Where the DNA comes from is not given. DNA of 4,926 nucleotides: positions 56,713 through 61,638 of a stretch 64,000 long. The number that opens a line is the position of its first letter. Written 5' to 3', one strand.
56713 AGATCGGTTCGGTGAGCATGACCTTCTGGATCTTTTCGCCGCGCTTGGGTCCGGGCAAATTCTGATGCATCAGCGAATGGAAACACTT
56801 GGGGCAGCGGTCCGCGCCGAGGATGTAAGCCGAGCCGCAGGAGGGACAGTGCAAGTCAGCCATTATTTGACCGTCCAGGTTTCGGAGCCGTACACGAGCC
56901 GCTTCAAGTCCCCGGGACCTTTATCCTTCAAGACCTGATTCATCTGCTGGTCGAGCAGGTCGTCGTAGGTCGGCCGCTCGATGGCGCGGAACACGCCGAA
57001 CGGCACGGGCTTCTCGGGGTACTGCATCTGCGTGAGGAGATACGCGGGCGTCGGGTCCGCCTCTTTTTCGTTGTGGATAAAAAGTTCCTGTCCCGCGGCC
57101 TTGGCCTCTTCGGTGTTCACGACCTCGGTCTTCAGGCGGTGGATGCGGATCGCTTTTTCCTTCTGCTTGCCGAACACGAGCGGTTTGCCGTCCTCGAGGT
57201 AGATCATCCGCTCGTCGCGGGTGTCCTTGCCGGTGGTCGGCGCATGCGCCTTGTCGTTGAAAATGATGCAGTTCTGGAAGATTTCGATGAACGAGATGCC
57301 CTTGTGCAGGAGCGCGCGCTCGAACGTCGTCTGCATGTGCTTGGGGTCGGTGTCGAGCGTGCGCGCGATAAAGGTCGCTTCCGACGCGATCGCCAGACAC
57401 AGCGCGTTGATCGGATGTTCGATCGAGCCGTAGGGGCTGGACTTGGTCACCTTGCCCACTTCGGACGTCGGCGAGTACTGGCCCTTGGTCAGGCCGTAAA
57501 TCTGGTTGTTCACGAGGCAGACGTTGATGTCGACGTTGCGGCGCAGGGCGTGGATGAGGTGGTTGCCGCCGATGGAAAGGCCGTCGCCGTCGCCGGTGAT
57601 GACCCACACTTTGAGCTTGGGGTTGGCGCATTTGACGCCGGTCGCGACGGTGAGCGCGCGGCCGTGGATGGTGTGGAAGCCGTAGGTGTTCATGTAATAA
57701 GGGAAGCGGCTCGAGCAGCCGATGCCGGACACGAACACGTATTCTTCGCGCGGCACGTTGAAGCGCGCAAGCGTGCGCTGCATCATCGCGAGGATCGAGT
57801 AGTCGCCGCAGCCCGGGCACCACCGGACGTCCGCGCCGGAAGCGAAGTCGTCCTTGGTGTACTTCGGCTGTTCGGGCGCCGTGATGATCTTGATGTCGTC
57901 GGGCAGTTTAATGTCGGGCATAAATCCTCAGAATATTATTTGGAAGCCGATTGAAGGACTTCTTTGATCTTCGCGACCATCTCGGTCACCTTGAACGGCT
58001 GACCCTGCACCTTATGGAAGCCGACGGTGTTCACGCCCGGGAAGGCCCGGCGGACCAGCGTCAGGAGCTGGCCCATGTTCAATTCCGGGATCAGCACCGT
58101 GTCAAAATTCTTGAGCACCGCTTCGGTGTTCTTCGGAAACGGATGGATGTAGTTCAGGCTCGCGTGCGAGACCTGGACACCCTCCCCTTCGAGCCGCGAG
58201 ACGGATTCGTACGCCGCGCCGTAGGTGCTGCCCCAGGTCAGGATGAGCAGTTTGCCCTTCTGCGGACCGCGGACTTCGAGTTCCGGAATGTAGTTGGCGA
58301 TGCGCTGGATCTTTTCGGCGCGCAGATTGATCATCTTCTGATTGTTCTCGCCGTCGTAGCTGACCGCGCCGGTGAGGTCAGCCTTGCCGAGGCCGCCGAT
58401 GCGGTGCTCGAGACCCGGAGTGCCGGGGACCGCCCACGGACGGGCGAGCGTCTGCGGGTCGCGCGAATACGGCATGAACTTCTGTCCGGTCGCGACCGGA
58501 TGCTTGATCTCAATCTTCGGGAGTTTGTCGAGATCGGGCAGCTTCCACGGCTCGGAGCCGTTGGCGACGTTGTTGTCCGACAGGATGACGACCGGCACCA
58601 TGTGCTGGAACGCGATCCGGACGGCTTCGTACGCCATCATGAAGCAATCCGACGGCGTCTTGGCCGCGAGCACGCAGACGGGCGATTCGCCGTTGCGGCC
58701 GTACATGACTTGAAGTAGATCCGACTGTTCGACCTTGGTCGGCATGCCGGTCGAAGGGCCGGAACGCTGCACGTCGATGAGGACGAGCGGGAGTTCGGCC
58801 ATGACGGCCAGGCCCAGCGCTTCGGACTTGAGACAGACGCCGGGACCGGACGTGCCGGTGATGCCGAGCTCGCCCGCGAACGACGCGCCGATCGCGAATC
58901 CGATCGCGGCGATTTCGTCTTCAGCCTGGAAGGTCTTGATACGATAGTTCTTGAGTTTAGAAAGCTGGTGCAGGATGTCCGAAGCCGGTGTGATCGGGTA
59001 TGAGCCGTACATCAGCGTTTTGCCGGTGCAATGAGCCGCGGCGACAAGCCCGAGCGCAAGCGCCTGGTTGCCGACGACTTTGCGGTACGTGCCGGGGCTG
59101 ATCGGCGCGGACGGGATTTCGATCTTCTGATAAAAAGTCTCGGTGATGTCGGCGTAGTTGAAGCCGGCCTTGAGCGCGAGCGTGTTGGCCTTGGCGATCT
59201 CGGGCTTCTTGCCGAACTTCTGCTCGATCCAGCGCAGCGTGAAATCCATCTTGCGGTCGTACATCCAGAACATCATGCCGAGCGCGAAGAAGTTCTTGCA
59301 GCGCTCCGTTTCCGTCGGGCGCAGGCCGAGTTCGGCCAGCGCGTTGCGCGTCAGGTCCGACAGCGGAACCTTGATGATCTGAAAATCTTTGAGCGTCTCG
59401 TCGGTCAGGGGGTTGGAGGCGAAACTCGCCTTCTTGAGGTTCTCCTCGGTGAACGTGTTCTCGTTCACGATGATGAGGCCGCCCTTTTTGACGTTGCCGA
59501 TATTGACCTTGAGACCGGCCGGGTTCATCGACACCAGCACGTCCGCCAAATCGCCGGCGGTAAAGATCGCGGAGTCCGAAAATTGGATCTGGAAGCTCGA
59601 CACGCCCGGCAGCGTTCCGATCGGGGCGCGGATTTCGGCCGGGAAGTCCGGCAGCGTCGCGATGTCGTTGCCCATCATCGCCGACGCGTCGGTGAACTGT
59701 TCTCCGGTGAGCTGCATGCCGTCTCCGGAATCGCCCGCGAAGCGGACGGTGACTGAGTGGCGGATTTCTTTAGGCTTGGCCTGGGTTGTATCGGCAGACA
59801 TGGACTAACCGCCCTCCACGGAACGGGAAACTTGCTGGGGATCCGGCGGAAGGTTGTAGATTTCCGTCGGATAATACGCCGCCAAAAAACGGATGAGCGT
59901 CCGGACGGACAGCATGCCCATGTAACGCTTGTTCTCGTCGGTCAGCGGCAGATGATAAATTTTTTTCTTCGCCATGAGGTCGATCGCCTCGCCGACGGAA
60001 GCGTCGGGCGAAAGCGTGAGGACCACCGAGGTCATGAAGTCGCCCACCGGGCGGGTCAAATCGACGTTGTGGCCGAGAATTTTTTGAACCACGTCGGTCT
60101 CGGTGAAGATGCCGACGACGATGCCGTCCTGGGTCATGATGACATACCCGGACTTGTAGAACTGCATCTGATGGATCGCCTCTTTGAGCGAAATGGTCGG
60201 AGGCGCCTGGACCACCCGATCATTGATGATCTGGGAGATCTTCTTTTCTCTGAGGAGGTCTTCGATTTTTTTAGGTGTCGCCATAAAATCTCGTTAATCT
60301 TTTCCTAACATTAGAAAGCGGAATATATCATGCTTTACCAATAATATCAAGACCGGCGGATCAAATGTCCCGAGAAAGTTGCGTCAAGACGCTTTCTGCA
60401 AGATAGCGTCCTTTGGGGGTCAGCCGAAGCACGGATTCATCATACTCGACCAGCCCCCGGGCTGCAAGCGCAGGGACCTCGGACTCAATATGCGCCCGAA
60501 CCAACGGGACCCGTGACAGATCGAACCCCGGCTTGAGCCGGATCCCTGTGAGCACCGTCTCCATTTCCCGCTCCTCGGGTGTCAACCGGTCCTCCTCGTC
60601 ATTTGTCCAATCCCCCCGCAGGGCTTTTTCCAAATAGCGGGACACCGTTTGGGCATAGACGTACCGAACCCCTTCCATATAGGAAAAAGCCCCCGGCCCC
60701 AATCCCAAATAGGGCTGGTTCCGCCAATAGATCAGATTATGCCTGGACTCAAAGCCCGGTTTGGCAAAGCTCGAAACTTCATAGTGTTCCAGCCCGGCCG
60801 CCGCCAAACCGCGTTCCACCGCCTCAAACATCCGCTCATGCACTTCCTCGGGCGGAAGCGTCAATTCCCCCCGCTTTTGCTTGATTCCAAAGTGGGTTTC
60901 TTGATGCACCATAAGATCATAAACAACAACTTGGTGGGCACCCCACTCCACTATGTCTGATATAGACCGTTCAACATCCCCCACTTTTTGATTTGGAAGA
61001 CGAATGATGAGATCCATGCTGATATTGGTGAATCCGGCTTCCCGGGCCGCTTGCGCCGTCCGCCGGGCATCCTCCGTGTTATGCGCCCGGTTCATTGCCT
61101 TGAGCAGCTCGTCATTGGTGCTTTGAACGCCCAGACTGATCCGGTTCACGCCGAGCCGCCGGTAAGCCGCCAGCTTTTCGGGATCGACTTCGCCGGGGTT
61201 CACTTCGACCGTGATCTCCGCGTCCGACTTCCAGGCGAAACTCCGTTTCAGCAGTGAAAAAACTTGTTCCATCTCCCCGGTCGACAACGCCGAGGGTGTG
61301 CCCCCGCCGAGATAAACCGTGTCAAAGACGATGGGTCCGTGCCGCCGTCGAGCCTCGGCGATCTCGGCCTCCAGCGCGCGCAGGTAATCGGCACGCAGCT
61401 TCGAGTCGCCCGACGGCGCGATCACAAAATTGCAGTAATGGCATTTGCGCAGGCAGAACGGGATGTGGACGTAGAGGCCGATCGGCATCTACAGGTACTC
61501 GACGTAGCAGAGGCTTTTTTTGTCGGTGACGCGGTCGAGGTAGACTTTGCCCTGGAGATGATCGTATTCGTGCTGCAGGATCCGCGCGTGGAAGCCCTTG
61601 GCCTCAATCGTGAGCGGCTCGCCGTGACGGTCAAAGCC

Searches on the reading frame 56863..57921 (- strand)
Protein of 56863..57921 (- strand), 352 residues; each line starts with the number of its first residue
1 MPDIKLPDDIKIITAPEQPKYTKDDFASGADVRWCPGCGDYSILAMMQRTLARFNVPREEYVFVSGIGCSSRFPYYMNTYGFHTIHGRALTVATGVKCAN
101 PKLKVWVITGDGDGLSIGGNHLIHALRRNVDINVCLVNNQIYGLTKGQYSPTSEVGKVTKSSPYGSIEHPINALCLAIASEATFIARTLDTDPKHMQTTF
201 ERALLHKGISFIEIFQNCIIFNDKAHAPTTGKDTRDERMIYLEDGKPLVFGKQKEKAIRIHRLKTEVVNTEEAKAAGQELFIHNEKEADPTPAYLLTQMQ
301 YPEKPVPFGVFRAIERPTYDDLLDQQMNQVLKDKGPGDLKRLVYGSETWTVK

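Call 49: search_protein_families(library=pfam, proteins=[window:56863-57921:-], max_evalue=0.00001)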
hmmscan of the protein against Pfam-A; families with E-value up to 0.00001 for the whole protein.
window:56863-57921:- (352 aa): 1 family
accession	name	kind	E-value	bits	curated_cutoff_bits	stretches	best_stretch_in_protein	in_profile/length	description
PF02775.26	TPP_enzyme_C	-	7.4e-32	110.7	21.9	1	67-214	2-151/151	Thiamine pyrophosphate enzyme, C-terminal TPP binding domain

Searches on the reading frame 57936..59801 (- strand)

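Call 49: search_protein_families(library=pfam, proteins=[window:57936-59801:-], max_evalue=0.00001)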
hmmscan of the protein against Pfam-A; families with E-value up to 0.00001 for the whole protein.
window:57936-59801:- (621 aa): 2 families
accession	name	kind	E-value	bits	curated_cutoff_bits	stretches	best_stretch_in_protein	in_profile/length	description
PF01855.24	POR_N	-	1.8e-52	178.8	27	1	264-471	10-216/231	Pyruvate flavodoxin/ferredoxin oxidoreductase, thiamine diP-bdg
PF01558.24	POR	-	9.8e-25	88.1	27.4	1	26-214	2-172/173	Pyruvate ferredoxin/flavodoxin oxidoreductase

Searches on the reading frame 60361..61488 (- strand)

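Call 49: search_protein_families(library=pfam, proteins=[window:60361-61488:-], max_evalue=0.00001)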
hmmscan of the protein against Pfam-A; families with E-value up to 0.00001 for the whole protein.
window:60361-61488:- (375 aa): 2 families
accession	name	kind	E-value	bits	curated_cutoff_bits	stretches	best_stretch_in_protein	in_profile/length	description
PF04055.27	Radical_SAM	-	6.2e-28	98.5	29.5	1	6-178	1-165/166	Radical SAM superfamily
PF06969.22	HemN_C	-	3.5e-06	27.4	24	1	302-363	1-67/67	HemN C-terminal domain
